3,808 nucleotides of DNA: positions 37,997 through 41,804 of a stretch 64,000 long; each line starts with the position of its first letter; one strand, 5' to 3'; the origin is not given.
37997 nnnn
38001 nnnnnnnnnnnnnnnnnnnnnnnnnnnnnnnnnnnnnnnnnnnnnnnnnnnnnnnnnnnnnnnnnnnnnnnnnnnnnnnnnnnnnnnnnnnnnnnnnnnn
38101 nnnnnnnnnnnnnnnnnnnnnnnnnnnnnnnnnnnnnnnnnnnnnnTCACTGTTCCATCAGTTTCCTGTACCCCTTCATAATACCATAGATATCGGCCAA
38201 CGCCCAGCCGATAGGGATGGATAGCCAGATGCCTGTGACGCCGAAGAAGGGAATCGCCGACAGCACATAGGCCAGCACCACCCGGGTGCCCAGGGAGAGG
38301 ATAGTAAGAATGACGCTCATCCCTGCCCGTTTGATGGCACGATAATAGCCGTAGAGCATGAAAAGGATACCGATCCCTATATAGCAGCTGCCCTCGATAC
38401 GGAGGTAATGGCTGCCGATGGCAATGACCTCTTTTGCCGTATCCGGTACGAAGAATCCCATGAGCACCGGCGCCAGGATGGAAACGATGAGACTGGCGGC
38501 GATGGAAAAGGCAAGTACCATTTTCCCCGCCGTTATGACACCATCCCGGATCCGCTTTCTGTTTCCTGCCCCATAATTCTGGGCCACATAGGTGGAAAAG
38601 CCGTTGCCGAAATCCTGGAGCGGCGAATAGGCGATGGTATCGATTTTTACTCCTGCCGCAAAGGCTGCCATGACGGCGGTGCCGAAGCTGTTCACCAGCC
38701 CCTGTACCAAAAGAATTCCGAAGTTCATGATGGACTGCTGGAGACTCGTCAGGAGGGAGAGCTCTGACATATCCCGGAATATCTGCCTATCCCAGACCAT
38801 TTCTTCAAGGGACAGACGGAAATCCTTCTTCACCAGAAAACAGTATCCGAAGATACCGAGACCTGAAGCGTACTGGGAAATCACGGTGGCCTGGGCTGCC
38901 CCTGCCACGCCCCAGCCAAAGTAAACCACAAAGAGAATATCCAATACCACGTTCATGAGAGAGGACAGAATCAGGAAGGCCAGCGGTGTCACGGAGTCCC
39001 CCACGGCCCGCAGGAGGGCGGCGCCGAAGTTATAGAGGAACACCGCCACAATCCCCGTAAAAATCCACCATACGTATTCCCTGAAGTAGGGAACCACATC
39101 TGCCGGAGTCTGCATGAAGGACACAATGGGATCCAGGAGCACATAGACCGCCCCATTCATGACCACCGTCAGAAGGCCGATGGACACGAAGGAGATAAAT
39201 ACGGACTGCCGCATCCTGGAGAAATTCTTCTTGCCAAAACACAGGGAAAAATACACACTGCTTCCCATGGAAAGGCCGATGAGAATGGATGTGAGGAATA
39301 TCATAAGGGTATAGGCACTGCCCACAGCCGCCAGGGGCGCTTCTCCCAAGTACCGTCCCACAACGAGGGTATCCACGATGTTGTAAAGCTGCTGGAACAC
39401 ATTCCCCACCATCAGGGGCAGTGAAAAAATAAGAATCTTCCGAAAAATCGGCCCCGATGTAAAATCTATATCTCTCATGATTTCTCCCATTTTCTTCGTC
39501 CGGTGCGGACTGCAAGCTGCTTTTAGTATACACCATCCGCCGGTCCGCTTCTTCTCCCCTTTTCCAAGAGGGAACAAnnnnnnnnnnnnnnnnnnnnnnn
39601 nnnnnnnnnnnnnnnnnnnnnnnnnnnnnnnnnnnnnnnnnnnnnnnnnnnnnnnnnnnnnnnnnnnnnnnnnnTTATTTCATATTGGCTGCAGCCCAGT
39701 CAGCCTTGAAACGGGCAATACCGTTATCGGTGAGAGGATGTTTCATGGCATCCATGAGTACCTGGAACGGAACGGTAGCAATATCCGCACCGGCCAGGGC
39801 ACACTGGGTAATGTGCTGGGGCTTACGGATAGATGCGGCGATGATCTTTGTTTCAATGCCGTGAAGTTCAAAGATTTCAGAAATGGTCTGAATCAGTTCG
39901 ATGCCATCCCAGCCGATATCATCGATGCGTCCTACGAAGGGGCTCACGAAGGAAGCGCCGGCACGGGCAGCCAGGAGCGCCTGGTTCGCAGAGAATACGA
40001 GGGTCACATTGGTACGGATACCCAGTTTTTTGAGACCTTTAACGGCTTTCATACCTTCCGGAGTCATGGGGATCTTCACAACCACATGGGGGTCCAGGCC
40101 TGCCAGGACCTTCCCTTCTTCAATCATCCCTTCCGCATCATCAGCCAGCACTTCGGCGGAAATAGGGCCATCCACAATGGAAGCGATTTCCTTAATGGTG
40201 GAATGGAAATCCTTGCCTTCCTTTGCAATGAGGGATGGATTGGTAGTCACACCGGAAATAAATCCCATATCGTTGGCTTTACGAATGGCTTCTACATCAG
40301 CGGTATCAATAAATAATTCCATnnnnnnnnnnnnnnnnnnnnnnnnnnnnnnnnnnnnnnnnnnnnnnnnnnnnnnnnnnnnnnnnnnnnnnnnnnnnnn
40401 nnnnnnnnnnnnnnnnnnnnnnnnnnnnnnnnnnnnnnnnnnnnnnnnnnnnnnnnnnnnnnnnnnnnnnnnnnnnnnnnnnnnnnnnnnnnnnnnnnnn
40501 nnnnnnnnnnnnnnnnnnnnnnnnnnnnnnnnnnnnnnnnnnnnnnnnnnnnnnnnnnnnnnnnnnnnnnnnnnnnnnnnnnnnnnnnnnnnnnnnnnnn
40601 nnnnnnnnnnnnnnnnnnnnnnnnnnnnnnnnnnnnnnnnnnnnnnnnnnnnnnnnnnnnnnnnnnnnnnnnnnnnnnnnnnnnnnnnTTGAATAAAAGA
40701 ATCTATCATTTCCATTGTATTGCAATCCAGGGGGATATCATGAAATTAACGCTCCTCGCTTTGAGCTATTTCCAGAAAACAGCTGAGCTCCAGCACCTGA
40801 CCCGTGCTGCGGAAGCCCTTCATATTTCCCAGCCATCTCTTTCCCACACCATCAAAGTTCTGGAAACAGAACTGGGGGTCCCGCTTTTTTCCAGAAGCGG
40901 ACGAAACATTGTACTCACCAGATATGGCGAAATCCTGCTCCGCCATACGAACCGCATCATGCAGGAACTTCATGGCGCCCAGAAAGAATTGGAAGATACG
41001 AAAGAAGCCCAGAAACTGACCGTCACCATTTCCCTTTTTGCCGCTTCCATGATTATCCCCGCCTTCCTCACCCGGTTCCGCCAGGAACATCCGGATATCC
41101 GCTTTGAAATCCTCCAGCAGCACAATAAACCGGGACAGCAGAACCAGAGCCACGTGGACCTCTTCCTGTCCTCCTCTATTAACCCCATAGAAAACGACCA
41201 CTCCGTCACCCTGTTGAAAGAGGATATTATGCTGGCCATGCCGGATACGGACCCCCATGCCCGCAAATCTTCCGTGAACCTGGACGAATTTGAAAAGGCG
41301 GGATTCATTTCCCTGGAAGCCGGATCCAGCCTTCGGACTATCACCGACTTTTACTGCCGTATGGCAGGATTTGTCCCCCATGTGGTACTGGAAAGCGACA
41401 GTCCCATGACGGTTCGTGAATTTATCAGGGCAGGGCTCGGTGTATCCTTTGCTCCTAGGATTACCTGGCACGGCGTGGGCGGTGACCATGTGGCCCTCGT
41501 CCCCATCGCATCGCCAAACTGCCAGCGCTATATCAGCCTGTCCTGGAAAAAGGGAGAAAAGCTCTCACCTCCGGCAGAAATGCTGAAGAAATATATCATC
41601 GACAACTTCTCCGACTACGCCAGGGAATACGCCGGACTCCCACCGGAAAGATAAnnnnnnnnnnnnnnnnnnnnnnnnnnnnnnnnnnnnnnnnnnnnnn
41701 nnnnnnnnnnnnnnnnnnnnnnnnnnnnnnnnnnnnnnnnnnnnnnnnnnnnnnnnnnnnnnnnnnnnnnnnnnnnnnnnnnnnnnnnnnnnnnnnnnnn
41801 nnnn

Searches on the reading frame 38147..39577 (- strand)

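Call 5: search_protein_families(library=pfam, proteins=[window:38147-39577:-])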
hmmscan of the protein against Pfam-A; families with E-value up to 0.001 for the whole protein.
window:38147-39577:- (476 aa): 3 families
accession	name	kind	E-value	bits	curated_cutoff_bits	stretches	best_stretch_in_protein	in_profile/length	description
PF01554.23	MatE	-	2.8e-49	167.4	24.9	2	54-214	1-160/161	MatE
PF13440.11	Polysacc_synt_3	-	1e-05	25.4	23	1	44-155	173-283/293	Polysaccharide biosynthesis protein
PF01943.22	Polysacc_synt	-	0.0007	19.5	28.2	1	45-104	204-263/274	Polysaccharide biosynthesis protein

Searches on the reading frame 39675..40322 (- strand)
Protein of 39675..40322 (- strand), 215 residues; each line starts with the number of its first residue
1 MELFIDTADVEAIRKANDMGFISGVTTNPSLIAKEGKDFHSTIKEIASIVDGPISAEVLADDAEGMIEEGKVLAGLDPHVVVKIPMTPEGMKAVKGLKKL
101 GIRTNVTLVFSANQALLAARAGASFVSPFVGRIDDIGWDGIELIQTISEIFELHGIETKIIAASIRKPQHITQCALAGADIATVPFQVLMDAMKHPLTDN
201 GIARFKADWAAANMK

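Call 5: search_protein_families(library=pfam, proteins=[window:39675-40322:-])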
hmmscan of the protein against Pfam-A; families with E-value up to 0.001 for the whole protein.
window:39675-40322:- (215 aa): 1 family
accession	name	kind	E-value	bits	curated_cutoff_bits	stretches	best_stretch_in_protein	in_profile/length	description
PF00923.25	TAL_FSA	-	4.6e-63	213.7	27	1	3-210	1-279/285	Transaldolase/Fructose-6-phosphate aldolase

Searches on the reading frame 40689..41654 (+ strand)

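Call 5: search_protein_families(library=pfam, proteins=[window:40689-41654:+])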
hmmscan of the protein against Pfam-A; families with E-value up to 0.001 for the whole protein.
window:40689-41654:+ (321 aa): 2 families
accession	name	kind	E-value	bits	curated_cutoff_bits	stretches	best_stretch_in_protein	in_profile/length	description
PF03466.25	LysR_substrate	-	4.9e-30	104.9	28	1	107-306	5-207/209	LysR substrate binding domain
PF00126.33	HTH_1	-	4.6e-21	75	26.6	1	24-81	3-60/60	Bacterial regulatory helix-turn-helix protein, lysR family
